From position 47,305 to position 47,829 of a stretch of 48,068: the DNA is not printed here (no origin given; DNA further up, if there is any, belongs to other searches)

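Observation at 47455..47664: Orphan Phd/YefM-like gene, with no toxin, translationally coupled to hsdM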

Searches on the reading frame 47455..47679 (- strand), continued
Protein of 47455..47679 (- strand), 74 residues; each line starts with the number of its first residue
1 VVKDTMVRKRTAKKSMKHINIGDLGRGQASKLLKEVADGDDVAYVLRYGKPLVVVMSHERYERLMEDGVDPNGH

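Call 71: get_annotated_region(hit=H1, flank=9000)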
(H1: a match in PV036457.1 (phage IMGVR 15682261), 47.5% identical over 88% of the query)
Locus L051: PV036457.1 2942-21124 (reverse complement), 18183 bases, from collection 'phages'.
description: Phage IMGVR 15682261, complete genome.
organism: phage IMGVR 15682261 (NCBI taxid 3403688)
taxonomy: Viruses; Duplodnaviria; Heunggongvirae; Uroviricota; Caudoviricetes; Ca. Heliusvirales
host: -; source: human feces; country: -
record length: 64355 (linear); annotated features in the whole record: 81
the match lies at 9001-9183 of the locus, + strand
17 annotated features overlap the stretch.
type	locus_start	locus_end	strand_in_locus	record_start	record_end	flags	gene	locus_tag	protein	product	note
CDS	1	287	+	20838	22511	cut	-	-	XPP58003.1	hypothetical protein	-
CDS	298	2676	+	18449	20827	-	-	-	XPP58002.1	methyltransferase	-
CDS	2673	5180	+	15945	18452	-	-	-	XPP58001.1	hypothetical protein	-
CDS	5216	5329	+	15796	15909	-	-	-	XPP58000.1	hypothetical protein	-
CDS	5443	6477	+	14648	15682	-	-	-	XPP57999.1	hypothetical protein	-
CDS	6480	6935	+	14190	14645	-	-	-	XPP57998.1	hypothetical protein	-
CDS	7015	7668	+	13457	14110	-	-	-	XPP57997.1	hypothetical protein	-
CDS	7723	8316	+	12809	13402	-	-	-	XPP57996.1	metal-dependent phosphohydrolase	-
CDS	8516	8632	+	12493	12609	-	-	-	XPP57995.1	hypothetical protein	-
CDS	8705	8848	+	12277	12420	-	-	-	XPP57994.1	hypothetical protein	-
CDS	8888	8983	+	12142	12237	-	-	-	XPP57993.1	hypothetical protein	-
CDS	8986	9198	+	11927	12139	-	-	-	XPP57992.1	hypothetical protein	-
CDS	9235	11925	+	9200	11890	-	-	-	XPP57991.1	hypothetical protein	-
CDS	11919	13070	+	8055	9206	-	-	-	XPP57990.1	hypothetical protein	-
CDS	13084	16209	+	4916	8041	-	-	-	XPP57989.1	hypothetical protein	-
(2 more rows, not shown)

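Call 72: search_protein_families(library=pfam, proteins=[L051:8986-9198:+, L051:9235-11925:+, L051:11919-13070:+, L051:13084-16209:+, L051:16202-16954:+, L051:16929-18183:+], max_evalue=0.001)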
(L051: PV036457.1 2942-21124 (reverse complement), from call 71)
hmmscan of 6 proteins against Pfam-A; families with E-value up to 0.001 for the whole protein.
L051:8986-9198:+ (70 aa): 1 family
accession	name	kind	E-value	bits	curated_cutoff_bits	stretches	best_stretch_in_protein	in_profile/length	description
PF02604.26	PhdYeFM_antitox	-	2.1e-05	24.6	29.8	1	16-62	5-50/74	Antitoxin Phd_YefM, type II toxin-antitoxin system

L051:9235-11925:+ (896 aa): 3 families
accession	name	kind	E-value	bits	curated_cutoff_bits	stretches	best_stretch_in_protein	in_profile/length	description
PF02384.22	N6_Mtase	-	4.5e-98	328.8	20.4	1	137-453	3-306/311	N-6 DNA Methylase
PF12161.14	HsdM_N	-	2.4e-11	44.8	24.5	1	10-107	3-120/135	HsdM N-terminal domain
PF07669.17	Eco57I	-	8.4e-07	29.7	25.3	1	261-360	67-165/171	Eco57I restriction-modification methylase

L051:11919-13070:+ (383 aa): 1 family
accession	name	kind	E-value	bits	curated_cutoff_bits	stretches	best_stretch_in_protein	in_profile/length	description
PF01420.25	Methylase_S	-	2.3e-42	145.5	22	2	5-160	1-164/168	Type I restriction modification DNA specificity domain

L051:13084-16209:+ (1041 aa): 5 families
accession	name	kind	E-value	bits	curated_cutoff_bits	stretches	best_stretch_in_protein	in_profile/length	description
PF18766.7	SWI2_SNF2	-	9.5e-63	212.2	26.7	1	272-503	2-219/221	SWI2/SNF2 ATPase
PF22679.2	T1R_D3-like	-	1.8e-34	119.9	27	1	545-689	2-157/158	Type I restriction enzyme subunit R domain 3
PF04313.20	HSDR_N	-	8.2e-31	107.8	25.1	1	26-204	19-195/198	Type I restriction enzyme R protein N terminus (HSDR_N)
PF04851.21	ResIII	-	2e-17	64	22.5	1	286-437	23-162/164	Type III restriction enzyme, res subunit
PF11867.13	T1RH-like_C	-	9.6e-10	38.8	26.8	1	732-1037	13-327/329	Type I restriction enzyme HindI endonuclease subunit-like, C-terminal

L051:16202-16954:+ (250 aa): 3 families
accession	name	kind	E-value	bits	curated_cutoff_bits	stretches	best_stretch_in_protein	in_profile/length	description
PF01863.23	YgjP-like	-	2.1e-60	204.7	26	1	22-228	2-205/207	YgjP-like, metallopeptidase domain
PF10263.15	SprT-like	-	2.5e-05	24.5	25.6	1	156-202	23-74/108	SprT-like family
PF00413.30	Peptidase_M10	-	0.00017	21.9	24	1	146-224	68-143/159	Matrixin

L051:16929-18183:+ (418 aa): 0 families

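Call 82: search_protein_families(library=pfam, proteins=[L026:17191-18468:-, L026:18699-19307:+, L026:19494-20129:+, L032:16865-18232:+, L032:18229-19647:+, L032:19644-20186:-, L031:13793-14674:-, L031:14676-15587:-, L031:15556-16647:-], max_evalue=0.001)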
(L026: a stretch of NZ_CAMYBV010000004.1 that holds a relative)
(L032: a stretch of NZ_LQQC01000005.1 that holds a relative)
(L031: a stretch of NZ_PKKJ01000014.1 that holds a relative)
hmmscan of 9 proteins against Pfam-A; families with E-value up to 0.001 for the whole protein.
L026:17191-18468:- (425 aa): 2 families
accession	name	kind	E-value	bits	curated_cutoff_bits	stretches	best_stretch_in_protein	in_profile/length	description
PF13635.12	DUF4143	-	2.6e-29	102.4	28.1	1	222-368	10-159/160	Domain of unknown function (DUF4143)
PF13173.12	AAA_14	-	3.3e-10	40.5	27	1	36-145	5-127/129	AAA domain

L026:18699-19307:+ (202 aa): 3 families
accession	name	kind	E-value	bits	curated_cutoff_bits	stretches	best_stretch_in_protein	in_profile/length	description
PF04191.18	PEMT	-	4.2e-09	37.2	25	1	80-176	8-104/105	Phospholipid methyltransferase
PF04140.19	ICMT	-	2.3e-08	34.8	24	1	84-161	2-81/95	Isoprenylcysteine carboxyl methyltransferase (ICMT) family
PF01222.22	ERG4_ERG24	-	0.00054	19.3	27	1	107-186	344-424/432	Ergosterol biosynthesis ERG4/ERG24 family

L026:19494-20129:+ (211 aa): 0 families

L032:16865-18232:+ (455 aa): 1 family
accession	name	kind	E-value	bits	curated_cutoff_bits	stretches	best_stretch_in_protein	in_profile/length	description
PF02687.27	FtsX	-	5.8e-10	39.7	25.5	1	306-447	6-120/120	FtsX-like permease C-terminal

L032:18229-19647:+ (472 aa): 1 family
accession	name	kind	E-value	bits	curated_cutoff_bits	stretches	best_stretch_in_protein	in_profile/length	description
PF02687.27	FtsX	-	5.6e-10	39.7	25.5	1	342-454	3-110/120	FtsX-like permease C-terminal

L032:19644-20186:- (180 aa): 0 families

L031:13793-14674:- (293 aa): 0 families

L031:14676-15587:- (303 aa): 2 families
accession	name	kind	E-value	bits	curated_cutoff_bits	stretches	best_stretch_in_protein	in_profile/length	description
PF00005.33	ABC_tran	-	3.4e-28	99.4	25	1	26-162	1-137/137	ABC transporter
PF13304.12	AAA_21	-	1.7e-16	61.6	27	2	131-193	235-300/304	AAA domain, putative AbiEii toxin, Type IV TA system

L031:15556-16647:- (363 aa): 2 families
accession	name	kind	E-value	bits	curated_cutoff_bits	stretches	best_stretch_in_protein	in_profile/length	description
PF08840.17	BAAT_C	-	1.5e-21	77.9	20.9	1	125-341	10-202/210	BAAT / Acyl-CoA thioester hydrolase C terminal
PF01738.24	DLH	-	0.00013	22.1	21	0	237-339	132-209/217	Dienelactone hydrolase family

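Call 85: find_related_loci(query=A3, collection=viral_contigs, flank=8000)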
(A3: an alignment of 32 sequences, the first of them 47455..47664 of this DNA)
Query A3 (69 aa) in viral_contigs; peptide patterns used: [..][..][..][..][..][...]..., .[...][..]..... (x = any residue, [..] = any of these).
84 stretches matched a pattern; 52 encode a relative of the query (tblastn E <= 1e-3); 52 distinct loci.
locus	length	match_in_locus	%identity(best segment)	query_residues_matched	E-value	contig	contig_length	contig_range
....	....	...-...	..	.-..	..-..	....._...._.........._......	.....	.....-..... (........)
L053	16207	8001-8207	97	1-69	4e-41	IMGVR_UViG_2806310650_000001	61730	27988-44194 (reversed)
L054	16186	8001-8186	71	8-69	2e-27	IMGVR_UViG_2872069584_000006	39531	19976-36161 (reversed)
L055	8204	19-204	66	8-69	8e-27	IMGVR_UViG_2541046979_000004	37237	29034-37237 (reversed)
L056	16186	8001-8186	63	8-69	5e-25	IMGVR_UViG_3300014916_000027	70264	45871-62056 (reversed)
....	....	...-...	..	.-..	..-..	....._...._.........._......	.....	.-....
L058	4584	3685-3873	54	7-69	3e-20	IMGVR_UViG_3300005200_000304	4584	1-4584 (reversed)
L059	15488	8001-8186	52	8-69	2e-19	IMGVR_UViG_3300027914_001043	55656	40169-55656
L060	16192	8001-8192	50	4-67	3e-19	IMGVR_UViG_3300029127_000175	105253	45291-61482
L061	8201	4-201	48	4-69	3e-19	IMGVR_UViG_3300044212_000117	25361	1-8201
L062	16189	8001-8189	46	5-67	1e-18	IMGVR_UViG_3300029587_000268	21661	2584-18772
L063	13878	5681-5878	44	2-67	1e-18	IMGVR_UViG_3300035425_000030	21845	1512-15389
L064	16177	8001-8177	54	11-69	1e-18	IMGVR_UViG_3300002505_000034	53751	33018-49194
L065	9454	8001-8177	53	11-69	2e-18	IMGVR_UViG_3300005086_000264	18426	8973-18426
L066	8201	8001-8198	48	4-69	2e-18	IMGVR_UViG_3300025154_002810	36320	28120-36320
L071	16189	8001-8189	48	5-67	8e-18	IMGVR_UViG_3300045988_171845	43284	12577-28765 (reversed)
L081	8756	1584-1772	46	5-67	2e-17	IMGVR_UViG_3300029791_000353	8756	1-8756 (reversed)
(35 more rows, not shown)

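Call 88: search_protein_families(library=pfam, proteins=[L081:1778-2527:+, L081:2530-3606:+, L081:3599-4156:+, L059:8221-9177:+, L059:9170-10591:+, L060:8191-9513:+, L060:9497-10687:+, L062:8188-8955:+, L062:8952-10031:+, L071:8216-9850:+], max_evalue=0.001)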
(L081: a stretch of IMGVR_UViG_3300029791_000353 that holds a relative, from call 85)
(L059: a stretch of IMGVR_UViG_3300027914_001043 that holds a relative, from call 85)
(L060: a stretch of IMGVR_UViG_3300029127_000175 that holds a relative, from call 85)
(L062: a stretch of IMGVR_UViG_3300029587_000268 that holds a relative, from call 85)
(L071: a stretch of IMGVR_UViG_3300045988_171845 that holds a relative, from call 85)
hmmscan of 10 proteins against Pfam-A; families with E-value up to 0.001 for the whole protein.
L081:1778-2527:+ (249 aa): 3 families
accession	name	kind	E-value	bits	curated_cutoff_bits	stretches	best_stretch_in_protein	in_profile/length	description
PF01555.25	N6_N4_Mtase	-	4.2e-44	151.6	26.7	1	33-242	1-219/221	DNA methylase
PF02384.22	N6_Mtase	-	7.4e-05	22.7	20.4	0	7-68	100-160/311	N-6 DNA Methylase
PF01170.24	UPF0020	-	0.00027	21.1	22.3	0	204-231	28-55/197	RMKL-like, methyltransferase domain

L081:2530-3606:+ (358 aa): 2 families
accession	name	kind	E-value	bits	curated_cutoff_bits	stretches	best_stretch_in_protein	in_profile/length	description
PF00145.23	DNA_methylase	-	4.1e-80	270.1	22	1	5-348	2-323/324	C-5 cytosine-specific DNA methylase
PF09445.16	Methyltransf_15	-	6e-05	23.1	22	1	5-90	3-91/165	RNA cap guanine-N2 methyltransferase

L081:3599-4156:+ (185 aa): 0 families

L059:8221-9177:+ (318 aa): 1 family
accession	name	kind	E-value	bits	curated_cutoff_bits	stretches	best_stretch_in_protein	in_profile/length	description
PF00145.23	DNA_methylase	-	2.5e-85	287.2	22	1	7-304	1-321/324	C-5 cytosine-specific DNA methylase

L059:9170-10591:+ (473 aa): 2 families
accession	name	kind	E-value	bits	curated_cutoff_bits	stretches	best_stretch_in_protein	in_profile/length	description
PF00145.23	DNA_methylase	-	1.1e-68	232.5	22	1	103-470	1-323/324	C-5 cytosine-specific DNA methylase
PF09445.16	Methyltransf_15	-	6.9e-05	22.9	22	1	104-191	3-90/165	RNA cap guanine-N2 methyltransferase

L060:8191-9513:+ (440 aa): 1 family
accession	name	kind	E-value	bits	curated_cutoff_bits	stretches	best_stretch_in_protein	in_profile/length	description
PF00145.23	DNA_methylase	-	8.8e-39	134.2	22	1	17-431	3-323/324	C-5 cytosine-specific DNA methylase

L060:9497-10687:+ (396 aa): 1 family
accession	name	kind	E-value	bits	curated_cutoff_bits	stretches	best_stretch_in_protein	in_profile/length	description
PF00145.23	DNA_methylase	-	3.2e-48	165.3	22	1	17-177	2-164/324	C-5 cytosine-specific DNA methylase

L062:8188-8955:+ (255 aa): 3 families
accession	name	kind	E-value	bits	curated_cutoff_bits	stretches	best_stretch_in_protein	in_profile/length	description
PF01555.25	N6_N4_Mtase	-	6e-43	147.8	26.7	1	39-249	1-220/221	DNA methylase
PF01170.24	UPF0020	-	0.00029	21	22.3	0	35-49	118-132/197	RMKL-like, methyltransferase domain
PF02086.21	MethyltransfD12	-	0.00055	20.2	22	0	198-230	7-40/253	D12 class N6 adenine-specific DNA methyltransferase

L062:8952-10031:+ (359 aa): 2 families
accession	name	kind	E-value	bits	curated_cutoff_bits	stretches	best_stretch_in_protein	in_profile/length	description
PF00145.23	DNA_methylase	-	4.9e-79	266.5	22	1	6-349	2-323/324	C-5 cytosine-specific DNA methylase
PF09445.16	Methyltransf_15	-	0.00039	20.5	22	1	6-90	3-90/165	RNA cap guanine-N2 methyltransferase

L071:8216-9850:+ (544 aa): 4 families
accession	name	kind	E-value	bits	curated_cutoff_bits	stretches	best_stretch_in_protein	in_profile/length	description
PF07669.17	Eco57I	-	7.8e-14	52.6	25.3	1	164-297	4-165/171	Eco57I restriction-modification methylase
PF02384.22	N6_Mtase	-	4.9e-08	33.1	20.4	1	70-334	22-249/311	N-6 DNA Methylase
PF05175.20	MTS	-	0.00022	21.4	23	0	217-271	96-143/170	Methyltransferase small domain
PF01170.24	UPF0020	-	0.00023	21.4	22.3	0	119-268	29-166/197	RMKL-like, methyltransferase domain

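Call 93: search_protein_families(library=phrogs, proteins=[window:47455-47664:-, L033:8001-8210:+], max_evalue=0.001)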
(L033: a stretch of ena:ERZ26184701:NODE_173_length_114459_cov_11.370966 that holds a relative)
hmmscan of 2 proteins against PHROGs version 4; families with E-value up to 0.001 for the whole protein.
window:47455-47664:- (69 aa): 1 family
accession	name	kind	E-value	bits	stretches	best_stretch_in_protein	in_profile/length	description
phrog_2268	-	moron, auxiliary metabolic gene and host takeover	0.00015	22.9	1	11-61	2-49/84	antitoxin from a toxin-antitoxin system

L033:8001-8210:+ (69 aa): 1 family
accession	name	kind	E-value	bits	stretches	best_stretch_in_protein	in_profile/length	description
phrog_2268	-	moron, auxiliary metabolic gene and host takeover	1.5e-06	29.2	1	13-61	4-49/84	antitoxin from a toxin-antitoxin system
